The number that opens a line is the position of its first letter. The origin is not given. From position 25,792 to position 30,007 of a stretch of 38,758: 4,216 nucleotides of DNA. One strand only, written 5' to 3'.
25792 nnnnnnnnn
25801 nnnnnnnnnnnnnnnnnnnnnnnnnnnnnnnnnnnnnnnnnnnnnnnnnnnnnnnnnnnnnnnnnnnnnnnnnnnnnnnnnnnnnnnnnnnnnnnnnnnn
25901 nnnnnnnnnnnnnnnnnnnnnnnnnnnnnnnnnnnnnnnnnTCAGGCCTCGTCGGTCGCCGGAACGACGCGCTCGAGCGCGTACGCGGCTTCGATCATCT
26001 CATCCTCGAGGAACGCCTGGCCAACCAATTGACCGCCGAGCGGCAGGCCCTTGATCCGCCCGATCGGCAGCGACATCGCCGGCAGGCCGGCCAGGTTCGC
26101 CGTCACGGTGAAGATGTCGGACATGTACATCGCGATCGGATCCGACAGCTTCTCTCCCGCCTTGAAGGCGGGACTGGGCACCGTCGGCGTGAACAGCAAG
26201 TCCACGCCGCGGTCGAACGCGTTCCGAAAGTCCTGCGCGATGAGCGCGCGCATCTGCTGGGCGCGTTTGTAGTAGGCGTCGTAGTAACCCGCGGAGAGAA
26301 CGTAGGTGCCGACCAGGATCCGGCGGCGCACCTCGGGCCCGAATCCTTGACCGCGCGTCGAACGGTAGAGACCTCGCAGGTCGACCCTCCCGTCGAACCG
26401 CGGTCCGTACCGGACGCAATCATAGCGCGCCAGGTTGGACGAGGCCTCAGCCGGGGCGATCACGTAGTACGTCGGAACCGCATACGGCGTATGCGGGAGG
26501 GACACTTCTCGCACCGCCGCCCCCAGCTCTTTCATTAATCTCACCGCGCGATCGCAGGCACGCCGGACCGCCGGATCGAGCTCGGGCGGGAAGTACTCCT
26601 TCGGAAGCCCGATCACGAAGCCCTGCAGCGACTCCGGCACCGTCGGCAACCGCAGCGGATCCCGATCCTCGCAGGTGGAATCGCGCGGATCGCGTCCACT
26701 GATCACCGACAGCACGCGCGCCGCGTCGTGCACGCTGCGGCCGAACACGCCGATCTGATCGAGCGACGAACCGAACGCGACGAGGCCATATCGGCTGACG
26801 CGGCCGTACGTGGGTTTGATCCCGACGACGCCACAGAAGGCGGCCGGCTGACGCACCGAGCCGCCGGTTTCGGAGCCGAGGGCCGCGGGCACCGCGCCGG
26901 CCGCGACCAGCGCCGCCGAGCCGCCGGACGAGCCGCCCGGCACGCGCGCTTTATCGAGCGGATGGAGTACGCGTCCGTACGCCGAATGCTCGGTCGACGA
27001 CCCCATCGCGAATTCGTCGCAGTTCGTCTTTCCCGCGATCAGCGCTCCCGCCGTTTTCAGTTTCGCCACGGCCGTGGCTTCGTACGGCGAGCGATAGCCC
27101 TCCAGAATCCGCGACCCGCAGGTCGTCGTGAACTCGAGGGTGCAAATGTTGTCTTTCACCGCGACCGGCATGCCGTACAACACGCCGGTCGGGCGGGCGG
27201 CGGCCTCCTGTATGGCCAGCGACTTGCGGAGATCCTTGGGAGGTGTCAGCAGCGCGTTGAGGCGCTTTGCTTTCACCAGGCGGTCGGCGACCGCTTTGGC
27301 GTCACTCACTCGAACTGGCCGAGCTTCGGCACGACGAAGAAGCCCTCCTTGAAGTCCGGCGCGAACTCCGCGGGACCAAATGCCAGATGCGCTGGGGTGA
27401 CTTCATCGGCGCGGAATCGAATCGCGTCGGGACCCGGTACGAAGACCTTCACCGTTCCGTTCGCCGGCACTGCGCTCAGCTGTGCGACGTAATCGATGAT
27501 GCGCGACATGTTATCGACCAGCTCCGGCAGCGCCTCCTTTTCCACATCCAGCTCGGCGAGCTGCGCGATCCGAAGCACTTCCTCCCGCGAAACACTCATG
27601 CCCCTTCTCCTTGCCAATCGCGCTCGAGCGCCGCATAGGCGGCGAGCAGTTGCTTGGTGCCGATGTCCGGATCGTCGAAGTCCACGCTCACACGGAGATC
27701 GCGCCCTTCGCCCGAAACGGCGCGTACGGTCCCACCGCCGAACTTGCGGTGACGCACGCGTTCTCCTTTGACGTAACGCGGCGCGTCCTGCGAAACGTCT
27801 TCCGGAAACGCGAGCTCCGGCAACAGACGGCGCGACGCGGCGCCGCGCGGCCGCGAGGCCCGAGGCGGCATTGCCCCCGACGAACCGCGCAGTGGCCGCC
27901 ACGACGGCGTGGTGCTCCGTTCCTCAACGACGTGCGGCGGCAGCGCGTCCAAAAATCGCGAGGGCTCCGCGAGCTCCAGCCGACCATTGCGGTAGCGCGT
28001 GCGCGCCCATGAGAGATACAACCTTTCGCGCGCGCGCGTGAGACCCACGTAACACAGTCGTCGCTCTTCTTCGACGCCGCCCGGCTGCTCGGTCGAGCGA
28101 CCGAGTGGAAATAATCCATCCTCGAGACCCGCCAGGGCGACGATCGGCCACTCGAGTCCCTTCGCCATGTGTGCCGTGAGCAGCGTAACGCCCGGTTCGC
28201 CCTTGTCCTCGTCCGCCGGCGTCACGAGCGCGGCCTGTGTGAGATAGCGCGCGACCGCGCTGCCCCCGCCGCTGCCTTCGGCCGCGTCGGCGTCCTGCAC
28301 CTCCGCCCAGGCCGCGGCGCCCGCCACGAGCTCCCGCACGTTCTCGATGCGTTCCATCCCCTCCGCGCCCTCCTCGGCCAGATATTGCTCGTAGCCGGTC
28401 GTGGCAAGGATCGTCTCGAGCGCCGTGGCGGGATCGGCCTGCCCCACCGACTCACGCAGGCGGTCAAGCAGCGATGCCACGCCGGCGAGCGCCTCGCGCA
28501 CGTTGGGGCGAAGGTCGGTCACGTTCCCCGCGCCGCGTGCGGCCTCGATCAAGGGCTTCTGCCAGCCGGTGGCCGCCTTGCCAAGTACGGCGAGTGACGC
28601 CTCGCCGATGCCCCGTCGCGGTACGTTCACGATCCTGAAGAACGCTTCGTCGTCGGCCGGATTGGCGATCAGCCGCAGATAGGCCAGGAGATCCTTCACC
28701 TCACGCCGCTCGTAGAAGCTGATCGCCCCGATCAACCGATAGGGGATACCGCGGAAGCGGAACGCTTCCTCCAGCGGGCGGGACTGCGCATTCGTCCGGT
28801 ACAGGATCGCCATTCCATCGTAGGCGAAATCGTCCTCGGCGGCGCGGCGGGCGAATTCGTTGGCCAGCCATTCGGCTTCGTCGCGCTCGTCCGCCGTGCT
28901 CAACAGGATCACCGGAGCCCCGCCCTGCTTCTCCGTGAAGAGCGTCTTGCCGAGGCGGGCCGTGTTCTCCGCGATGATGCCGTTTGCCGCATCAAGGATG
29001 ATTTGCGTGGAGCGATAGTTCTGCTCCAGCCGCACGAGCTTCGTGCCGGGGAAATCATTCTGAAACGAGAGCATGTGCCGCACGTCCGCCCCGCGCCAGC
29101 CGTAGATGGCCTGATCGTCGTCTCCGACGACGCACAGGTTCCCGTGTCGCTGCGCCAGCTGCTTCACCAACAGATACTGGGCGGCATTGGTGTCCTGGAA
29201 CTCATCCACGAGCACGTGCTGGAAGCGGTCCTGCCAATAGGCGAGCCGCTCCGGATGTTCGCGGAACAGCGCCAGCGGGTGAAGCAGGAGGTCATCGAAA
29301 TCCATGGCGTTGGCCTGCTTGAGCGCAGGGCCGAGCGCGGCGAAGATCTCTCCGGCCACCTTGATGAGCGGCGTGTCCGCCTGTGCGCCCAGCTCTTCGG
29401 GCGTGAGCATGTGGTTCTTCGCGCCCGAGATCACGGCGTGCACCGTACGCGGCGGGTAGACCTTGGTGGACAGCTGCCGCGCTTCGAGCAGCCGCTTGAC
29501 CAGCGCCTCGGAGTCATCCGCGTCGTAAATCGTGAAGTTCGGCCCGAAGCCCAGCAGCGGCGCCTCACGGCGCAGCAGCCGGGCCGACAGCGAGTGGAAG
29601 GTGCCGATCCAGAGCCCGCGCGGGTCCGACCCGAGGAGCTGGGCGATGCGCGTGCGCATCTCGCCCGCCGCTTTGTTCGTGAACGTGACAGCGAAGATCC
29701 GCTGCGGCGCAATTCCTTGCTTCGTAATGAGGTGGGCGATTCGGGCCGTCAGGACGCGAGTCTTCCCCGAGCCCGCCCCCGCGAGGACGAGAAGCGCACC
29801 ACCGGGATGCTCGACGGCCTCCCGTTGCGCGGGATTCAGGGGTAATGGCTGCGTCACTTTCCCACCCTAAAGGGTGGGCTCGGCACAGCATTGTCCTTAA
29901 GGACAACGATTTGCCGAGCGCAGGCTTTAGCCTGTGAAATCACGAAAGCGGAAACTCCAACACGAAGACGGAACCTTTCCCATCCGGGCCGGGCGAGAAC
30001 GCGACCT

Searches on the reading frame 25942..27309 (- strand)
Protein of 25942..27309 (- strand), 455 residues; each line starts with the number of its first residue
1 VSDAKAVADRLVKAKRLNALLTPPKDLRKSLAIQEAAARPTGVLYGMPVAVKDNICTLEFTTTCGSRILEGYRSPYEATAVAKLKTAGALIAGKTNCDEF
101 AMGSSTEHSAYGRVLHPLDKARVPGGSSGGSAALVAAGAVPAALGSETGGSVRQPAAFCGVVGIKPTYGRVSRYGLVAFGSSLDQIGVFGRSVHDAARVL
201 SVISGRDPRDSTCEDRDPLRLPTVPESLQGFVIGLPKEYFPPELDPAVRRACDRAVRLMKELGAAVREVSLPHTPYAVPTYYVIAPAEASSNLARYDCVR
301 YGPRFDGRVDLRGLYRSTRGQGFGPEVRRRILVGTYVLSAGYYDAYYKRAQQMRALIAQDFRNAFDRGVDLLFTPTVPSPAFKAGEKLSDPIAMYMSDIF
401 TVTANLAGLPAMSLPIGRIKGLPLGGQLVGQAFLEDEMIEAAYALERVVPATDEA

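Call 97: search_protein_families(library=pfam, proteins=[window:25942-27309:-], max_evalue=0.000001)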
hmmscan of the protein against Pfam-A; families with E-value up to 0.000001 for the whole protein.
window:25942-27309:- (455 aa): 1 family
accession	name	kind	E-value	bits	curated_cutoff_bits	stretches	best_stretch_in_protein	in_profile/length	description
PF01425.27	Amidase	-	6.5e-144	480.7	27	1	15-437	15-443/445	Amidase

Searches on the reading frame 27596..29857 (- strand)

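Call 97: search_protein_families(library=pfam, proteins=[window:27596-29857:-], max_evalue=0.000001)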
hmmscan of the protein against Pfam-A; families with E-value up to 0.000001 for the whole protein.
window:27596-29857:- (753 aa): 6 families
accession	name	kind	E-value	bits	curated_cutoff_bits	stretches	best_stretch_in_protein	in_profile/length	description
PF00580.27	UvrD-helicase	-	2.6e-90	303.2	23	1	7-270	1-271/271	UvrD/REP helicase N-terminal domain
PF13361.12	UvrD_C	-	2.6e-66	224.9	25.6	2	275-425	1-150/350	UvrD-like helicase C-terminal domain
PF13245.12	AAA_19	-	9.7e-23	81.3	25.1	1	11-253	1-132/134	AAA domain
PF21196.3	PcrA_UvrD_tudor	-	1.5e-10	41.2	23.9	1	698-744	2-46/48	PcrA/UvrD tudor domain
PF13538.12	UvrD_C_2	-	3.4e-08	33.7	27.4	0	557-615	2-51/52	UvrD-like helicase C-terminal domain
PF13604.12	AAA_30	-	3.8e-08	33.7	27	0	7-71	2-66/191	AAA domain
